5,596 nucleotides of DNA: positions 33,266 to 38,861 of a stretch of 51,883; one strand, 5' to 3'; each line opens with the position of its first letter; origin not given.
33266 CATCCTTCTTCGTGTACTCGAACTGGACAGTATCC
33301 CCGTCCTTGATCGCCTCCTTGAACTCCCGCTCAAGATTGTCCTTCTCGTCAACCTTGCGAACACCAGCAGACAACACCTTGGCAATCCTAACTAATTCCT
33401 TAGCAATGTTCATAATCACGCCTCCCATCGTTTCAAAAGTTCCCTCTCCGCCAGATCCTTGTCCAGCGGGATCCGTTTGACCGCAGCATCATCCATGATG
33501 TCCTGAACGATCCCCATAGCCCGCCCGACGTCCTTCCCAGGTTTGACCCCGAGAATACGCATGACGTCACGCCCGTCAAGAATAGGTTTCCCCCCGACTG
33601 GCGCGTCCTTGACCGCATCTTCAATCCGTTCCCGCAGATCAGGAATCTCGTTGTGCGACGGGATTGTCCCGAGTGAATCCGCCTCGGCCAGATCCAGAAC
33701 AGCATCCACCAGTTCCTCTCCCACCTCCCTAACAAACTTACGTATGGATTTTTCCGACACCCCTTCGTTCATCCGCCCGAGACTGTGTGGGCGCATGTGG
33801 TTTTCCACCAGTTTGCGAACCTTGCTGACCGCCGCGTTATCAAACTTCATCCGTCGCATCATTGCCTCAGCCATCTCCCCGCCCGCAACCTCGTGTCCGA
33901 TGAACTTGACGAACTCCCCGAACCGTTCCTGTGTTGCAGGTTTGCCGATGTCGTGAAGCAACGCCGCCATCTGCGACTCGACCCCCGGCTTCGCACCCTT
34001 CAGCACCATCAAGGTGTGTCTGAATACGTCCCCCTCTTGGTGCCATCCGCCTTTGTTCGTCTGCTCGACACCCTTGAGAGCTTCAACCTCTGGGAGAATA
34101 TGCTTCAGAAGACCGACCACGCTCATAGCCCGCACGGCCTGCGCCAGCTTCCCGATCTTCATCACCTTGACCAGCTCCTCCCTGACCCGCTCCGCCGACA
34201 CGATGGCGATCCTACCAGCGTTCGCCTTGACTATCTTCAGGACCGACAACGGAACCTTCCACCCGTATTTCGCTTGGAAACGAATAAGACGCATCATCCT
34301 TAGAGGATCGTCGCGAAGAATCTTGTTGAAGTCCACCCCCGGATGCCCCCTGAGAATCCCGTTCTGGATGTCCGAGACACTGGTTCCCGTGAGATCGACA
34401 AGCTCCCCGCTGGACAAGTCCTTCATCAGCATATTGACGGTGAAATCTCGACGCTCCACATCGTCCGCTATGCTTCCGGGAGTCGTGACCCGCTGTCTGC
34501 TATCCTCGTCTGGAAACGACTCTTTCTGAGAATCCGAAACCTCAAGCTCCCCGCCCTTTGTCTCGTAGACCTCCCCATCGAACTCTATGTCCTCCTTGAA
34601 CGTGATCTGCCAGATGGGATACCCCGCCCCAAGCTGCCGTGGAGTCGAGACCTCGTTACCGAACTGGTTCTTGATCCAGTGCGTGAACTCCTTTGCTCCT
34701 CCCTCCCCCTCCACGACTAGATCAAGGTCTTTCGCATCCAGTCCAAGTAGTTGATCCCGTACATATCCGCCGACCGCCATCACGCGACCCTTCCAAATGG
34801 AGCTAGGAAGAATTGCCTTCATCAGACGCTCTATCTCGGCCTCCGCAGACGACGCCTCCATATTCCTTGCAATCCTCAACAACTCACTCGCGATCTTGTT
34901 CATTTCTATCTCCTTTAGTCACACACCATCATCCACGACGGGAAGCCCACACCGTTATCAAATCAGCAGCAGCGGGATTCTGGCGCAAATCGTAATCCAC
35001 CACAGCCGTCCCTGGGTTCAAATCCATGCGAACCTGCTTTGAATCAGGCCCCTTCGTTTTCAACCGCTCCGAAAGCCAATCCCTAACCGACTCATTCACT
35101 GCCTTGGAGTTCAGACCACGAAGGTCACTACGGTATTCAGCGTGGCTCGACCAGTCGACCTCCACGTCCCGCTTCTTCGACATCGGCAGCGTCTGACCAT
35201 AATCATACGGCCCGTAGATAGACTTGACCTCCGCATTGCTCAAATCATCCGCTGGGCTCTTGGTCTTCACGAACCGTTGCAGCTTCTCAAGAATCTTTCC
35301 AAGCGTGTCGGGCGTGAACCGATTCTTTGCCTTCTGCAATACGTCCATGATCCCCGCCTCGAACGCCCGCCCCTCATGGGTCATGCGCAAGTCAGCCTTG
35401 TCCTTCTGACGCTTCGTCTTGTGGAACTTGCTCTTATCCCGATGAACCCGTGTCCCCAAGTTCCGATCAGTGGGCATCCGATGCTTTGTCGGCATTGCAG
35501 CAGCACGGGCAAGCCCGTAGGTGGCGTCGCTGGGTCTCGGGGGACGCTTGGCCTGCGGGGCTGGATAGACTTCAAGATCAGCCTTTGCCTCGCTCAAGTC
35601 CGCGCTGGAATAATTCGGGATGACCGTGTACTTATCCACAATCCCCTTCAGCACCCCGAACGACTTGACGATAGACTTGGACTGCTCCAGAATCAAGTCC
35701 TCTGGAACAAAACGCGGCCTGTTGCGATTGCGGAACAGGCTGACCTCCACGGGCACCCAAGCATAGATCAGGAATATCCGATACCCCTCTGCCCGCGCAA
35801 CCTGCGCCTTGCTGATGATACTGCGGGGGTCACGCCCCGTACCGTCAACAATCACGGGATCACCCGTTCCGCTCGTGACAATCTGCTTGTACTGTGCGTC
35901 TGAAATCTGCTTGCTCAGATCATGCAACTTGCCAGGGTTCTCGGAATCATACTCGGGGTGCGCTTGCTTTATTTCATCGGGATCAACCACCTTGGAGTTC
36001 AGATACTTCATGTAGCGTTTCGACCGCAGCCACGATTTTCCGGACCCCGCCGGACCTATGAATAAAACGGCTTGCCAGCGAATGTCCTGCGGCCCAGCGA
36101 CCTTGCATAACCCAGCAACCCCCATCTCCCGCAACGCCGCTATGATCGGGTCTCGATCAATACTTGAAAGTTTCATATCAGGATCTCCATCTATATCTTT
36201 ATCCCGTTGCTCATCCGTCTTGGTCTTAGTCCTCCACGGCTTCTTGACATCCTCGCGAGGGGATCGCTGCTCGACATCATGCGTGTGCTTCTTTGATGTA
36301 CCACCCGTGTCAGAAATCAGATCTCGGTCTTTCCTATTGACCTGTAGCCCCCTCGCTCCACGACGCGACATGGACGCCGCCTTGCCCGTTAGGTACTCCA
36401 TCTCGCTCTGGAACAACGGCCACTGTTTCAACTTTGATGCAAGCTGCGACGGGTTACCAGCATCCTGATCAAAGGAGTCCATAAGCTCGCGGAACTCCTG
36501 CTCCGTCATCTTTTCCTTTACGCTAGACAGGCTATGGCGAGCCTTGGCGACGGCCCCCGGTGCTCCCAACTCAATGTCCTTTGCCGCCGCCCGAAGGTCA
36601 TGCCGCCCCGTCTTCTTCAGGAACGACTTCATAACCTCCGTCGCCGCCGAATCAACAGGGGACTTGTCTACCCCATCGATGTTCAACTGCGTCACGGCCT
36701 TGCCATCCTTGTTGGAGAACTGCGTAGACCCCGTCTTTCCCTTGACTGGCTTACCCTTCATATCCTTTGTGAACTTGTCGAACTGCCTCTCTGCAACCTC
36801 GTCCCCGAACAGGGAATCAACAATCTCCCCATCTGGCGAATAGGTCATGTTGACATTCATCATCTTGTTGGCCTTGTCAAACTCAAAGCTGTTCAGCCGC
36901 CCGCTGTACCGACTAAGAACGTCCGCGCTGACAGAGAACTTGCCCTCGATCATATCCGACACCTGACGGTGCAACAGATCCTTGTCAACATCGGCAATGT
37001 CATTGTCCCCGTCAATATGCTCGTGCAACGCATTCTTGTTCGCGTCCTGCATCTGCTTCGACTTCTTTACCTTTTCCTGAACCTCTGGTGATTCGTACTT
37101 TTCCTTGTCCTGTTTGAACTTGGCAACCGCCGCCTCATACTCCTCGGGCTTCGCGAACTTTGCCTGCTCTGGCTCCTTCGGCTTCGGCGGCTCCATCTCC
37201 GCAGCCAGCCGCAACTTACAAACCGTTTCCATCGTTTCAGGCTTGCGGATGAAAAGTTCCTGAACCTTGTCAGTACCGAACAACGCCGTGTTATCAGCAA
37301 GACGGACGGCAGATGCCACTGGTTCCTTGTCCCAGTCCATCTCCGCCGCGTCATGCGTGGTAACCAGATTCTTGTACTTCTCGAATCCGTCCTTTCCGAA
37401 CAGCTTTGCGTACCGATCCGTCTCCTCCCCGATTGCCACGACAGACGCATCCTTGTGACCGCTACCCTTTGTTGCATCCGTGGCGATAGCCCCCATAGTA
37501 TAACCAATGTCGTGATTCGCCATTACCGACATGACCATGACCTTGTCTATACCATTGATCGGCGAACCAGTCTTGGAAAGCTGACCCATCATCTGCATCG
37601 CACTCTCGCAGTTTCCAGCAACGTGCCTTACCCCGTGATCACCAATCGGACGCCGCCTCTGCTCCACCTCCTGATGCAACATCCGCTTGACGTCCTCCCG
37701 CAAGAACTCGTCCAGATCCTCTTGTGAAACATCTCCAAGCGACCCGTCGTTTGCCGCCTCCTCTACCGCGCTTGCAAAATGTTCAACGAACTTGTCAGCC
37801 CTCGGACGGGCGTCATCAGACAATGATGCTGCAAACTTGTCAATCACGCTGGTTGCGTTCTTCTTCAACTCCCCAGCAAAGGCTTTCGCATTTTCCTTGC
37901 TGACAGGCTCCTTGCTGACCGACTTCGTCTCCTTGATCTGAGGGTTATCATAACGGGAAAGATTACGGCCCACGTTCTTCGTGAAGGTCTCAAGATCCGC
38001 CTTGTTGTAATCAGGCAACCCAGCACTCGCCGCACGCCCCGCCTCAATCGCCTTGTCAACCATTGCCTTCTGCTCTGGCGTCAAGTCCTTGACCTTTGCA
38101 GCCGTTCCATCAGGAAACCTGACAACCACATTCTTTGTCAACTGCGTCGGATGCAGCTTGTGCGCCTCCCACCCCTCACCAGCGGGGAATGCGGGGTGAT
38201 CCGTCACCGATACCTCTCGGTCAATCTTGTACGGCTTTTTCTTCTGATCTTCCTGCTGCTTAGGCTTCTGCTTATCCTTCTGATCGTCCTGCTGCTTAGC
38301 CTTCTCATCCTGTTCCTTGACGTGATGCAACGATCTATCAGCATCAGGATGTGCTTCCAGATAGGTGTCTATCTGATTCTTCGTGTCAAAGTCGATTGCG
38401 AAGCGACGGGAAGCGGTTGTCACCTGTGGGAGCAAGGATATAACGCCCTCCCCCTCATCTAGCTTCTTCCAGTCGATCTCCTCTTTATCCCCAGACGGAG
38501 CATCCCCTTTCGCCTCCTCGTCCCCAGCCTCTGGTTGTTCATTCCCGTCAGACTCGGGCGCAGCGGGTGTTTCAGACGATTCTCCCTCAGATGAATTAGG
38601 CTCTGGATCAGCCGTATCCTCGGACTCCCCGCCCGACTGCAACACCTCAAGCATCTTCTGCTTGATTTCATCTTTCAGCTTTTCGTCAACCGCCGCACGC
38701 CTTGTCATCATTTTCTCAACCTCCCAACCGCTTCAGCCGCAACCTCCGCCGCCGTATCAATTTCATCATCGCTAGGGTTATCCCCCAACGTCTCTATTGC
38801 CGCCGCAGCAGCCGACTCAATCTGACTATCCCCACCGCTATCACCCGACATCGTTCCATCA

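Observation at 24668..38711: Shared N-terminal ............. helix on many unrelated proteins: candidate capsid-cargo / ejected-protein targeting signal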

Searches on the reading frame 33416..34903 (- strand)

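Call 7: search_protein_families(library=pfam, max_evalue=0.01, proteins=[window:33416-34903:-])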
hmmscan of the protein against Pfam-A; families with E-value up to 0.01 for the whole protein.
window:33416-34903:- (495 aa): 4 families
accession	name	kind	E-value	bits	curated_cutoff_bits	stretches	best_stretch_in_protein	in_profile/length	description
PF01743.26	PolyA_pol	-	3.9e-16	60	23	1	43-185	3-126/126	Poly A polymerase head domain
PF12627.12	PolyA_pol_RNAbd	-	1.8e-11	44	22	1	222-275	9-62/64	Probable RNA and SrmB- binding site of polymerase A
PF01966.28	HD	-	2.2e-11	44.5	22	1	294-411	2-113/116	HD domain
PF13735.12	tRNA_NucTran2_2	-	0.0035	17.8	27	0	343-467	22-130/149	tRNA nucleotidyltransferase domain 2 putative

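Call 48: search_protein_families(library=phrogs, max_evalue=0.01, proteins=[window:33416-34903:-])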
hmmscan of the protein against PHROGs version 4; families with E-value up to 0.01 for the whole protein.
window:33416-34903:- (495 aa): 4 families
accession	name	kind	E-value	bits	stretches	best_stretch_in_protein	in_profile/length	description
phrog_2244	-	DNA, RNA and nucleotide metabolism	2.1e-55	189.8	1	41-462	5-375/392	tRNA nucleotidyltransferase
phrog_24229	-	DNA, RNA and nucleotide metabolism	2.8e-22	80.4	1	40-251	5-208/245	tRNA nucleotidyltransferase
phrog_6931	-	unknown function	3e-08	34.2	1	281-371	24-124/343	-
phrog_1614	-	DNA, RNA and nucleotide metabolism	1.9e-06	28.8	1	41-80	37-78/268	nucleotidyltransferase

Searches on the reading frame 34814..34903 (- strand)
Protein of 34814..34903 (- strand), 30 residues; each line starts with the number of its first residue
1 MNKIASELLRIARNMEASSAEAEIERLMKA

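Call 90: search_protein_representatives(alignment_id=A6)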
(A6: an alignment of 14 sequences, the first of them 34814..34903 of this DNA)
Query: 14 sequences, 30 profile positions. Proteins with E-value up to 0.001 (for the whole library): 59; up to 1e-10: 0; up to 1e-30: 0. The best 59 are listed.
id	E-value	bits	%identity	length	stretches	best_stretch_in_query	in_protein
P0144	1.2e-06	44.2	-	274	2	1-18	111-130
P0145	1.4e-06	43.9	-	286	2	1-18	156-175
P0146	1.5e-06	43.9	-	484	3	1-18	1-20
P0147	1.8e-06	43.6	-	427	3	3-18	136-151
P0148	1.8e-06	43.6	-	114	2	1-18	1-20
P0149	2.6e-06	43.1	-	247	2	4-18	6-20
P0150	3.9e-06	42.5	-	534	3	1-17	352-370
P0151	4.0e-06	42.5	-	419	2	1-18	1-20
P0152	5.4e-06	42.1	-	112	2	4-18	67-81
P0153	8.8e-06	41.4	-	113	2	1-17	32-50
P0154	1.3e-05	40.9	-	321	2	1-18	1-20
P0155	1.4e-05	40.7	-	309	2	1-18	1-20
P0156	1.8e-05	40.4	-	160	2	1-18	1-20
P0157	2.0e-05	40.3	-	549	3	2-18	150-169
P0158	2.4e-05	40.1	-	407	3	1-18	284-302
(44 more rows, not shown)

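Call 96: predict_structure(protein=P0148)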
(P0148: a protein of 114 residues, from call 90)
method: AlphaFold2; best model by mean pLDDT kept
length: 114 residues; sequences in the alignment: 1
mean_pLDDT: 44.1   pTM: 0.28
mean pLDDT of the five models: 44.1, 41.6, 40.8, 40.7, 38.7
residues with pLDDT >= 90: 0; 70-90: 0; 50-70: 12; < 50: 102
segments of 3 or more residues with pLDDT < 50: 1-11, 16-38, 40-44, 46-48, 59-106, 108-114
pLDDT, mean of each block of 10 residues (from residue 1): 44 49 39 46 47 51 42 45 41 35 46 41
secondary structure, 60 per line:
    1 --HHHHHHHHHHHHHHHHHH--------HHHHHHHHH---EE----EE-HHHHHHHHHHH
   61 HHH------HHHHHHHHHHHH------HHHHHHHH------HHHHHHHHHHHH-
elements in order: H3-20 H29-37 H50-63 H70-81 H88-95 H102-113
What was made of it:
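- Tried and rejected: AF2 of a protein with both N- and C-terminal tags (P0148, single sequence), to look for tag-tag pairing: pLDDT 44, uninformative (call 96).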

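Call 99: search_protein_families(library=pfam, alignment_id=A7, max_evalue=0.001)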
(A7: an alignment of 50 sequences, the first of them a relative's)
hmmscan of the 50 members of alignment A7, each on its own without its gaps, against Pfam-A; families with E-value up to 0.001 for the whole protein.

A. member 1, P0144 (274 aa): 0 families

B. families by the number of members that match (of 50 scanned): 5 families
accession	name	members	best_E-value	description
PF16525.10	MHB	3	5.4e-05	Haemophore, haem-binding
PF24647.1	Phage_blade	2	0.00013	Phage blade protein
PF02672.20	CP12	1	7e-05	CP12 domain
PF15459.11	RRP14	1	0.00051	60S ribosome biogenesis protein Rrp14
PF19908.4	DUF6381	1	0.00081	Family of unknown function (DUF6381)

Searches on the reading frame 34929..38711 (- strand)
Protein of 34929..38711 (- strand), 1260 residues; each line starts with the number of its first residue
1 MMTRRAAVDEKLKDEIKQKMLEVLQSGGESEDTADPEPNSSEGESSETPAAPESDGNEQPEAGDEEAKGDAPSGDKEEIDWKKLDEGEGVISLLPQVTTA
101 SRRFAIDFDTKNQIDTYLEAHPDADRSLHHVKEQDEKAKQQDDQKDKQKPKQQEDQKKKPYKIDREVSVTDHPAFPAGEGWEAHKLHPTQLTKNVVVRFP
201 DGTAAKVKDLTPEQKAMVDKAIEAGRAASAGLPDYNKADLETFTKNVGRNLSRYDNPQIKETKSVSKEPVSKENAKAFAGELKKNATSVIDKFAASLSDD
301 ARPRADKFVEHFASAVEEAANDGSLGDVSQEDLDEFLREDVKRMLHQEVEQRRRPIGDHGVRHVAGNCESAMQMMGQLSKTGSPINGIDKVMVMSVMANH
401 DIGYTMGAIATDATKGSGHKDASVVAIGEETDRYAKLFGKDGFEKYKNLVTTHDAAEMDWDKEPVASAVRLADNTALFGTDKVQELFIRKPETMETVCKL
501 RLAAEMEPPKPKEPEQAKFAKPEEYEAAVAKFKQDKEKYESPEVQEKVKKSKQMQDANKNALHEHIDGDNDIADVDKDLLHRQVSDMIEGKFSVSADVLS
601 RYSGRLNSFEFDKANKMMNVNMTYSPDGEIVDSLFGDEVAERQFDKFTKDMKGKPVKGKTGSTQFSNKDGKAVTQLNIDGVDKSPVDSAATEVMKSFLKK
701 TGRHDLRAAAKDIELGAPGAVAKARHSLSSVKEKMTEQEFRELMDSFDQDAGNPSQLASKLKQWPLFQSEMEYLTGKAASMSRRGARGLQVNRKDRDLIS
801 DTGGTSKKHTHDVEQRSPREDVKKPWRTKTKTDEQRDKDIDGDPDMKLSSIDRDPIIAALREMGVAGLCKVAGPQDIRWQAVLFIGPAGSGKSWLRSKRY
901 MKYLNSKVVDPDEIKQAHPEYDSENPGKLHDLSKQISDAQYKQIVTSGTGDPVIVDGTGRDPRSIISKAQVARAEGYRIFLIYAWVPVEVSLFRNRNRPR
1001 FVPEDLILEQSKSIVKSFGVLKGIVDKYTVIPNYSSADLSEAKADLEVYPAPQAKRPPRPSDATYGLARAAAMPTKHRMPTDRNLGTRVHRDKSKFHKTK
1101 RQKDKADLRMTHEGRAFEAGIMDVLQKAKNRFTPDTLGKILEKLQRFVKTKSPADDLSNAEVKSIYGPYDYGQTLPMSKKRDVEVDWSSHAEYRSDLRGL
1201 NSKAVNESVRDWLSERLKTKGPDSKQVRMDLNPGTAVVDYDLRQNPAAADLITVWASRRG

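Call 10: search_protein_families(library=phrogs, max_evalue=0.001, proteins=[window:34929-38711:-])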
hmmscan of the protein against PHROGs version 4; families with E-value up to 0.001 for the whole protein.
window:34929-38711:- (1260 aa): 1 family
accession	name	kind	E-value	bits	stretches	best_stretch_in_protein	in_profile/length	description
phrog_5268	-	unknown function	8.9e-05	23.1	0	936-1017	110-196/278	-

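Call 30: search_protein_families(library=pfam, max_evalue=0.01, proteins=[window:34929-38711:-])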
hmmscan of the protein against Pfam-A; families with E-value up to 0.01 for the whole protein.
window:34929-38711:- (1260 aa): 2 families
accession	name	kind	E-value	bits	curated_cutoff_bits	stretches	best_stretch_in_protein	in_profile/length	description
PF06414.18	Zeta_toxin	-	1.8e-10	41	22.3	1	876-1023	13-175/199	Zeta toxin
PF13671.12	AAA_33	-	3.5e-10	40.8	27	1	882-1018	2-140/143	AAA domain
